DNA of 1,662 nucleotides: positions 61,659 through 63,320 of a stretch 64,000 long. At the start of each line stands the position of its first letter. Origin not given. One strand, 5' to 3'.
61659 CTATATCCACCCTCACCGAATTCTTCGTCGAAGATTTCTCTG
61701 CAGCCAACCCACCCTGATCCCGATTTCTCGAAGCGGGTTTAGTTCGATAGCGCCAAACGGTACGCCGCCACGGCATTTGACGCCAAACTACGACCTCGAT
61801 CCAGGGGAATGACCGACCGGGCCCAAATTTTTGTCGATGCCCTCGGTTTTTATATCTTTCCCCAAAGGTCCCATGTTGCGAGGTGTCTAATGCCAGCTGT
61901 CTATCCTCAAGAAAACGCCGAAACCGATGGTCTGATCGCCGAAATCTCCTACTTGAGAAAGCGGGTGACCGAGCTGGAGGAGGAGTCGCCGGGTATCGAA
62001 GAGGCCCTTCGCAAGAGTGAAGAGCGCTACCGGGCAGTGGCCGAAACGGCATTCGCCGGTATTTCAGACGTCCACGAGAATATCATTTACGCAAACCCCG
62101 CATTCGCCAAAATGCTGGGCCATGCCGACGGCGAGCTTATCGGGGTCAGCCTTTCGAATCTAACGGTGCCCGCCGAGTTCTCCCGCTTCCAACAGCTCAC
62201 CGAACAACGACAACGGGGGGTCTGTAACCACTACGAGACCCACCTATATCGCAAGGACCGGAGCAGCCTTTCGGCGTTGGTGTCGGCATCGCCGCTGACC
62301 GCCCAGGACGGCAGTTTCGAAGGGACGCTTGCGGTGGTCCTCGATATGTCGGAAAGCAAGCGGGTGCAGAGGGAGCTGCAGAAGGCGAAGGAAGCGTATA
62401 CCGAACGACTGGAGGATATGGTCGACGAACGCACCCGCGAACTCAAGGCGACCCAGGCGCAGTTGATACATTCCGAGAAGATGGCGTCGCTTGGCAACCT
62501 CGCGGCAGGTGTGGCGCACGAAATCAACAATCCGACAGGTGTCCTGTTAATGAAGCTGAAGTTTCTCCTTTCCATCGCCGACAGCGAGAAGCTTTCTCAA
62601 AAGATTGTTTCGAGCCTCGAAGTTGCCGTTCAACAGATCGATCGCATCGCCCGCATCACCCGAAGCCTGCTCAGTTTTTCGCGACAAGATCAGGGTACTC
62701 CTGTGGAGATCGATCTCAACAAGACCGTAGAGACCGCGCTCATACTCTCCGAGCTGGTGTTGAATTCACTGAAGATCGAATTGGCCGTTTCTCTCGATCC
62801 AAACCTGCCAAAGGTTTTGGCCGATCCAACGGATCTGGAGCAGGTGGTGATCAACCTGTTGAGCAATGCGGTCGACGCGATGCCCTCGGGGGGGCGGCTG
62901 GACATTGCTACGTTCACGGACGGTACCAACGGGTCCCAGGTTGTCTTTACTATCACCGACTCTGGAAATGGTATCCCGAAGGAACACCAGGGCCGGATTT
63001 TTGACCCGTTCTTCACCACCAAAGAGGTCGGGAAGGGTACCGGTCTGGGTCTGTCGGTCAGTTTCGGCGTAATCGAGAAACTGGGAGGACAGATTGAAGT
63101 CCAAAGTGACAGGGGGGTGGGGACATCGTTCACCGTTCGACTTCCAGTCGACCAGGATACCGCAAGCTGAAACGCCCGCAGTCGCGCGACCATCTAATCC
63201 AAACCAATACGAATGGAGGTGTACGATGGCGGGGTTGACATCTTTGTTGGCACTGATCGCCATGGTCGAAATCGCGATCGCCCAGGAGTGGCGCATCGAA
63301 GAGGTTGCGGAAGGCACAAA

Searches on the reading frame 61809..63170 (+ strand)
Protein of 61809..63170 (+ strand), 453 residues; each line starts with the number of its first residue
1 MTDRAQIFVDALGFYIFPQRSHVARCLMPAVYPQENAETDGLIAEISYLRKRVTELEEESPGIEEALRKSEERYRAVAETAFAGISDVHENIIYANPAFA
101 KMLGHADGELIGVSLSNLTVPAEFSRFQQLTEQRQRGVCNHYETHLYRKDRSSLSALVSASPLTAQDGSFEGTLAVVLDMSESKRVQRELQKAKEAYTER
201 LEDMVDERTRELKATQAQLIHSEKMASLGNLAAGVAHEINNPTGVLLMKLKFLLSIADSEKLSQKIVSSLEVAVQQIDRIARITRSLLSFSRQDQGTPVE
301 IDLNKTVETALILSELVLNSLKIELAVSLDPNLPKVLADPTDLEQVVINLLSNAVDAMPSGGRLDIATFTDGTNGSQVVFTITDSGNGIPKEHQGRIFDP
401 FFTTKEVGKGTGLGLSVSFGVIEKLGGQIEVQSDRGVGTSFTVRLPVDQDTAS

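Call 71: search_protein_families(library=pfam, proteins=[window:61809-63170:+], max_evalue=0.1)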
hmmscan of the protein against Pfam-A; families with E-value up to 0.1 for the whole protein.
window:61809-63170:+ (453 aa): 9 families
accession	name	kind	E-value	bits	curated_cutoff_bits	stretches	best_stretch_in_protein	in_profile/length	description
PF02518.31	HATPase_c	-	1.2e-27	97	26.4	1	339-448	2-110/111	Histidine kinase-, DNA gyrase B-, and HSP90-like ATPase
PF13426.13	PAS_9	-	1.3e-13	51.5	27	1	85-182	6-103/103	PAS domain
PF00989.32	PAS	-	4.2e-09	36.8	22.6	1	73-179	2-112/113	PAS fold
PF00512.31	HisKA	-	9.3e-09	35.6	26.9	1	228-296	2-66/66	His Kinase A (phospho-acceptor) domain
PF08448.16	PAS_4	-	1.7e-08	35.1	23.1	1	87-185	12-110/110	PAS fold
PF13188.13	PAS_8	-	8.6e-07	29.1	21.8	1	72-122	1-54/65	PAS domain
PF08447.18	PAS_3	-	0.0038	17.9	25.6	1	92-169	1-81/89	PAS fold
PF14501.12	HATPase_c_5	-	0.012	16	22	1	341-435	4-92/102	GHKL domain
PF07445.17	PriC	-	0.043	14.1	23.3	0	175-217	102-138/174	Primosomal replication protein priC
